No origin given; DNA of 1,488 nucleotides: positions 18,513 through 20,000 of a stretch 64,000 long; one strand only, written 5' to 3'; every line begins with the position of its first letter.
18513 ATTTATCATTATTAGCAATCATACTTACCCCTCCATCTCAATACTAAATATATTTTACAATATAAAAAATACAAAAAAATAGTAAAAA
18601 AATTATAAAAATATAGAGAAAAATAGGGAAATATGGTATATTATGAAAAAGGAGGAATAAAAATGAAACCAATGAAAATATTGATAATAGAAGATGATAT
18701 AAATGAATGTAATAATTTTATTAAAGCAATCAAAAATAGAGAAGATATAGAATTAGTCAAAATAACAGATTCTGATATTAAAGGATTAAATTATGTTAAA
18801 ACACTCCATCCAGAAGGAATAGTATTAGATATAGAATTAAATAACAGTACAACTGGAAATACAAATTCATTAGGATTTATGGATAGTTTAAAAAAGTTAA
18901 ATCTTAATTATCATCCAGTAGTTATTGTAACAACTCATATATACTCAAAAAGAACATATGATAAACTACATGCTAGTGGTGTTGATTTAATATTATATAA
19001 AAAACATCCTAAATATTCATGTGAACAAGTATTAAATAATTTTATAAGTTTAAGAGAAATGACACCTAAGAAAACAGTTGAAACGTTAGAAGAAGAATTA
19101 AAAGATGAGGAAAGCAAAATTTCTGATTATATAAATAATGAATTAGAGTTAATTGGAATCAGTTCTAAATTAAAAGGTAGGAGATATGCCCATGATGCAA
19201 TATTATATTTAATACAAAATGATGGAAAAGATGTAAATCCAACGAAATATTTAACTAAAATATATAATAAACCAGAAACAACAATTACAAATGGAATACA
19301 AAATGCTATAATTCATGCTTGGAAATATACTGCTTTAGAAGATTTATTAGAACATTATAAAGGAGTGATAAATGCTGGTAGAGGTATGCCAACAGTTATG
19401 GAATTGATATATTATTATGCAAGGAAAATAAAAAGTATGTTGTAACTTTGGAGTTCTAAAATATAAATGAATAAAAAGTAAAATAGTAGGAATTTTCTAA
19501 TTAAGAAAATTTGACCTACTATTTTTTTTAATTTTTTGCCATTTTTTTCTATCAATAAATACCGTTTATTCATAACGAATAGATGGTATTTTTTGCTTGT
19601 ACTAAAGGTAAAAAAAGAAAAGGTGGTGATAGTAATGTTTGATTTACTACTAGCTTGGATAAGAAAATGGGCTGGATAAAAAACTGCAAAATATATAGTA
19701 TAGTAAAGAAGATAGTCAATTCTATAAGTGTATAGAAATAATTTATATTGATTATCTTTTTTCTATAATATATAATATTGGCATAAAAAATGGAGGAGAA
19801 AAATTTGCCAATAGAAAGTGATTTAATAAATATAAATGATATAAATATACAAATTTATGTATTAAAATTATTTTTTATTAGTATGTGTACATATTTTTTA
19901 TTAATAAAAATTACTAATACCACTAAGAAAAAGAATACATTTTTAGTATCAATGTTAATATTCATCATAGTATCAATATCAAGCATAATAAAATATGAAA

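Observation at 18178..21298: Unusual signalling module: a 7-TM AgrC-like kinase paired with a response regulator that has a Spo0A-type output domain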

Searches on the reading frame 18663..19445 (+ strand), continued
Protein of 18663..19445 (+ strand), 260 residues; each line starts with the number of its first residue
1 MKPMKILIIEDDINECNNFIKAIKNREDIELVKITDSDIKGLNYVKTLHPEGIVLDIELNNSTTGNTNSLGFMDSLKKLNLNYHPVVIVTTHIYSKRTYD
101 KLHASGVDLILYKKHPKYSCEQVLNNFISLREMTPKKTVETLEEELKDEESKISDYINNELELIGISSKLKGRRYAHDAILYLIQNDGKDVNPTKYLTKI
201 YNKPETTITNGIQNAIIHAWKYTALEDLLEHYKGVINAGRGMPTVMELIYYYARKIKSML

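Call 68: search_protein_families(library=pfam, proteins=[L088:4901-5089:+, L088:5107-5355:+, L088:5499-6509:+, L088:6596-7174:-, L038:4855-5208:-, L038:5223-5627:-, L038:5776-7026:-, L038:3148-3510:+], max_evalue=0.001)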
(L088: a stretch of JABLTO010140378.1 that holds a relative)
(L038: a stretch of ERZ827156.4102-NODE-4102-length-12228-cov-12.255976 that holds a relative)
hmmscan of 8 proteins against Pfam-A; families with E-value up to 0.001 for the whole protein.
L088:4901-5089:+ (62 aa): 0 families

L088:5107-5355:+ (82 aa): 1 family
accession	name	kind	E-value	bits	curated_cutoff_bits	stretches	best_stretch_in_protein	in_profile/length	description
PF07875.18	Coat_F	-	3.2e-21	75.7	25.7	1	2-64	1-62/63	Coat F domain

L088:5499-6509:+ (336 aa): 1 family
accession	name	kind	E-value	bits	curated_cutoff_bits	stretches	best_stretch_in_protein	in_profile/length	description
PF01551.29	Peptidase_M23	-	6.8e-35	119.6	28.7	1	237-331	2-96/96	Peptidase family M23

L088:6596-7174:- (192 aa): 1 family
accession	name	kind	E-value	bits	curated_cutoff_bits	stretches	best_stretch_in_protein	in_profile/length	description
PF05389.17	MecA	-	1.7e-22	80.6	22.5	2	1-80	1-80/221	Negative regulator of genetic competence (MecA)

L038:4855-5208:- (117 aa): 0 families

L038:5223-5627:- (134 aa): 1 family
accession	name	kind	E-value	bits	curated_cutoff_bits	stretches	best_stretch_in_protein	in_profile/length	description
PF07486.17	Hydrolase_2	-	3.7e-18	66.4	27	1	5-125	1-100/100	Cell Wall Hydrolase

L038:5776-7026:- (416 aa): 2 families
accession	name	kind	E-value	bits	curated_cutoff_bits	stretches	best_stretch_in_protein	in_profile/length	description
PF06838.17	Met_gamma_lyase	-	1e-163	545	24.2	1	12-411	2-402/405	Methionine gamma-lyase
PF01053.26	Cys_Met_Meta_PP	-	5.8e-05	22.3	27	1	66-273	53-234/381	Cys/Met metabolism PLP-dependent enzyme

L038:3148-3510:+ (120 aa): 5 families
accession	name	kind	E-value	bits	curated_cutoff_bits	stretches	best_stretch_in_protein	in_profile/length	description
PF12844.13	HTH_19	-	9.6e-11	41.9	30.2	1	20-79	1-60/64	Helix-turn-helix domain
PF01381.28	HTH_3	-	8.6e-10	38.9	23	1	23-77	1-55/55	Helix-turn-helix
PF13560.12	HTH_31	-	1.1e-05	26.1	27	1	20-74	3-58/64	Helix-turn-helix domain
PF13413.12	HTH_25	-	0.00036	20.7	24.6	1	24-55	3-34/62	Helix-turn-helix domain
PF13443.12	HTH_26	-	0.0005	20.7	22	1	22-75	1-55/63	Cro/C1-type HTH DNA-binding domain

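Call 69: predict_structure(alignment_id=A4)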
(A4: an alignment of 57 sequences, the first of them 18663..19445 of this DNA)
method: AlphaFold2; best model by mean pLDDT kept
length: 260 residues; sequences in the alignment: 57
mean_pLDDT: 81.3   pTM: 0.48
mean pLDDT of the five models: 81.3, 80.1, 79.8, 78.4, 73.6
residues with pLDDT >= 90: 100; 70-90: 112; 50-70: 27; < 50: 21
segments of 3 or more residues with pLDDT < 50: 63-68, 133-147
pLDDT, mean of each block of 10 residues (from residue 1): 90 93 93 92 90 81 51 82 83 70 69 80 89 44 46 89 89 93 77 85 93 93 84 81 90 89
secondary structure, 60 per line:
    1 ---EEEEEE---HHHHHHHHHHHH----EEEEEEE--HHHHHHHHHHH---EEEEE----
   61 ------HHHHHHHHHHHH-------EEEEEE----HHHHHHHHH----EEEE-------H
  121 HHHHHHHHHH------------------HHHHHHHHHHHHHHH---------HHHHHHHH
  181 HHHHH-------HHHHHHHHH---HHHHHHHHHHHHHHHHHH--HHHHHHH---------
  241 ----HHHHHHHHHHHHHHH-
elements in order: E4-9 H13-24 E29-35 H38-48 E52-56 H67-78 E86-91 H96-104 E109-112 H120-130 H149-163 H173-185 H193-201 H205-222 H225-231 H245-259

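Call 73: fold_search(model_id=the predicted structure, library=pdb)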
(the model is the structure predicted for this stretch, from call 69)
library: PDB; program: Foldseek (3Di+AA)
matches with E <= 10: 1500; with E <= 0.001: 288
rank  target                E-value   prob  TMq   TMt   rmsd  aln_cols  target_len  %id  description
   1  1rnl                  4.0e-07  1.00  0.37  0.47  15.5       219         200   17  THE NITRATE/NITRITE RESPONSE REGULATOR PROTEIN NARL FROM NARL (released 1996-11-08)
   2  4ldz_B                4.7e-07  1.00  0.40  0.55  13.5       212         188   20  Crystal structure of the full-length response regulator DesR in the active state (released 2014-07-16)
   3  9dvt_S                5.7e-07  1.00  0.41  0.46  17.7       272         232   17  Cryo-EM structure of RpaA bound to PkaiBC DNA and the CTD of the alpha subunit of RNAP from the cyanobacterium Synecho (released 2025-10-15)
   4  9dvt_R                6.4e-07  1.00  0.41  0.45  16.9       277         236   17  Cryo-EM structure of RpaA bound to PkaiBC DNA and the CTD of the alpha subunit of RNAP from the cyanobacterium Synecho (released 2025-10-15)
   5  4ldz_A                7.2e-07  1.00  0.40  0.52  14.1       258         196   18  Crystal structure of the full-length response regulator DesR in the active state (released 2014-07-16)
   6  1a04_A                1.3e-06  1.00  0.42  0.52  15.7       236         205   17  THE STRUCTURE OF THE NITRATE/NITRITE RESPONSE REGULATOR PROTEIN NARL IN THE MONOCLINIC C2 CRYSTAL FORM (released 1998-03-18)
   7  5hev_A                1.8e-06  1.00  0.37  0.45  13.4       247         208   14  Crystal Structure of the beryllofluoride-activated LiaR from Enterococcus faecium (released 2016-11-16)
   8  5f64_A                2.6e-06  1.00  0.39  0.48  17.0       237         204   14  Putative positive transcription regulator (sensor EvgS) from Shigella flexneri (released 2015-12-30)
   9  4kny_A                3.1e-06  1.00  0.41  0.48  15.0       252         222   14  Crystal structure of the response regulator KdpE complexed to DNA in an active-like conformation (released 2014-02-19)
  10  6oap_B                4.7e-06  1.00  0.40  0.34  11.6       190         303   14  Crystal structure of a dual sensor histidine kinase in the green-light absorbing Pg state (released 2019-09-18)
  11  3t8y_A                5.6e-06  1.00  0.38  0.70   4.3       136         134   15  Crystal structure of the response regulator domain of Thermotoga maritima CheB (released 2011-09-14)
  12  6xvu_D                5.6e-06  1.00  0.39  0.67   4.8       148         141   17  Bacteriophytochrome response regulator from Deinococcus radiodurans (released 2021-06-30)
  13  4kfc_B                6.2e-06  1.00  0.40  0.46  17.3       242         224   14  Crystal structure of a hyperactive mutant of response regulator KdpE complexed to its promoter DNA (released 2014-02-19)
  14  8zwn_A                6.2e-06  1.00  0.39  0.48  16.4       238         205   14  Crystal structure of DNA-binding transcriptional activator EvgA from Escherichia coli str. K-12 substr. MG1655 (released 2025-06-18)
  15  8vc9_C                6.6e-06  1.00  0.35  0.25  22.9       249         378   15  Hybrid response regulator LvrB from Leptospira / phosphorylated REC form (released 2024-12-18)
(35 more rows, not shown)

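Call 74: search_solved_structures(query=A4, max_evalue=0.001, show_alignments=0)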
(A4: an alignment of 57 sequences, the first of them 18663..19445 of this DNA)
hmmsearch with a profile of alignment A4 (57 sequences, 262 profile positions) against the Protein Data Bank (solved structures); distinct sequences matched with E-value up to 0.001: 5.
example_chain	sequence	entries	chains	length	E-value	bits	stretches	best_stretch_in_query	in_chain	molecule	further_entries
3b2n_A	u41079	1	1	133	2.1e-07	33.7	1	8-112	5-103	Uncharacterized protein Q99UF4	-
1lq1_A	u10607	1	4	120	1.6e-06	30.8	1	154-259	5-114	Stage 0 sporulation protein A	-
1fc3_A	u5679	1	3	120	2.3e-06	30.3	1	155-259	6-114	SPO0A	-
9xzo_A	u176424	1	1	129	5.8e-05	25.7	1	7-100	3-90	De novo protein M1X0B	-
9phz_E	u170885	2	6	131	0.0006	22.4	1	6-94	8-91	Stage 0 sporulation protein A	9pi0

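Call 84: list_cluster_members(proteins=[P0079, P0089, P0041, P0215, P0127, P0136, P0038, P0071, P0238, P0165])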
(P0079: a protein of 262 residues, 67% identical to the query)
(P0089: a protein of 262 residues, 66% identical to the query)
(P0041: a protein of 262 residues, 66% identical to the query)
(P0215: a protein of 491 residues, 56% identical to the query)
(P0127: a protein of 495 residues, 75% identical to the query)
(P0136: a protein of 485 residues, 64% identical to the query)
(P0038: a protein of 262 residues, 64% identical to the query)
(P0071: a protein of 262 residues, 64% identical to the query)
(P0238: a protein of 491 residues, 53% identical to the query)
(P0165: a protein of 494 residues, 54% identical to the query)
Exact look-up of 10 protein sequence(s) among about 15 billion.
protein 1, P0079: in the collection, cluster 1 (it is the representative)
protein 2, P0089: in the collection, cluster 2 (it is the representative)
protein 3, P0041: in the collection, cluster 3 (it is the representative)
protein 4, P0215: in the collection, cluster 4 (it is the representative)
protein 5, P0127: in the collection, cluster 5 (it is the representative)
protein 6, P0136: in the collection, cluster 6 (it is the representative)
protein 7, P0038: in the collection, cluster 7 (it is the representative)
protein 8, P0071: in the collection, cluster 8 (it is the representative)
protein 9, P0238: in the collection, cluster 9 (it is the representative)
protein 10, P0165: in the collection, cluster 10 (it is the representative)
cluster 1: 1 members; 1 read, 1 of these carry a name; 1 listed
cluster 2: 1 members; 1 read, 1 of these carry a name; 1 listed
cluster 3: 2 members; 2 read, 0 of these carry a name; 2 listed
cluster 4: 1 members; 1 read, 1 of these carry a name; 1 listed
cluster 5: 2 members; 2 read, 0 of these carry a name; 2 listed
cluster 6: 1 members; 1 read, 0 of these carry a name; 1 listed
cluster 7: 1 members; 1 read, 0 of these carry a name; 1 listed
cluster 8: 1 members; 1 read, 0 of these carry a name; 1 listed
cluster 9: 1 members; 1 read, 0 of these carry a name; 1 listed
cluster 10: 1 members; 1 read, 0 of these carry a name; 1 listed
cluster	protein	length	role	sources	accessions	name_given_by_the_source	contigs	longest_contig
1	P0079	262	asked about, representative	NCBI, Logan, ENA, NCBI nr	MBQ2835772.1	MAG: response regulator [Clostridia bacterium] | response regulator [Clostridia bacterium]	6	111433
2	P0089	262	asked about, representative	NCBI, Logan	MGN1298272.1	MAG: sporulation initiation factor Spo0A C-terminal domain-containing protein [Clostridia ...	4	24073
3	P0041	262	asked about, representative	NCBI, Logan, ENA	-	-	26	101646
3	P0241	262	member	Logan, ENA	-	-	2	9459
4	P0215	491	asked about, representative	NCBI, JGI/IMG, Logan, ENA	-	hypothetical protein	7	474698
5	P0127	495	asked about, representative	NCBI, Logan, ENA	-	-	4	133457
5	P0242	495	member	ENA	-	-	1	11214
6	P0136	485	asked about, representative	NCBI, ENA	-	-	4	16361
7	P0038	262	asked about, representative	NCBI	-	-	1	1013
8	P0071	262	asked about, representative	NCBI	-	-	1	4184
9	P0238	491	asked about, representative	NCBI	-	-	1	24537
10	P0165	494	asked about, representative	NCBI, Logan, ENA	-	-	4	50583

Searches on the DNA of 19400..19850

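Call 94: search_rna_families(source=window, start=19400, end=19850, threshold=evalue, max_evalue=1)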
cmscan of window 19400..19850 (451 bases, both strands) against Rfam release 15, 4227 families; matches with E-value up to 1: 0.
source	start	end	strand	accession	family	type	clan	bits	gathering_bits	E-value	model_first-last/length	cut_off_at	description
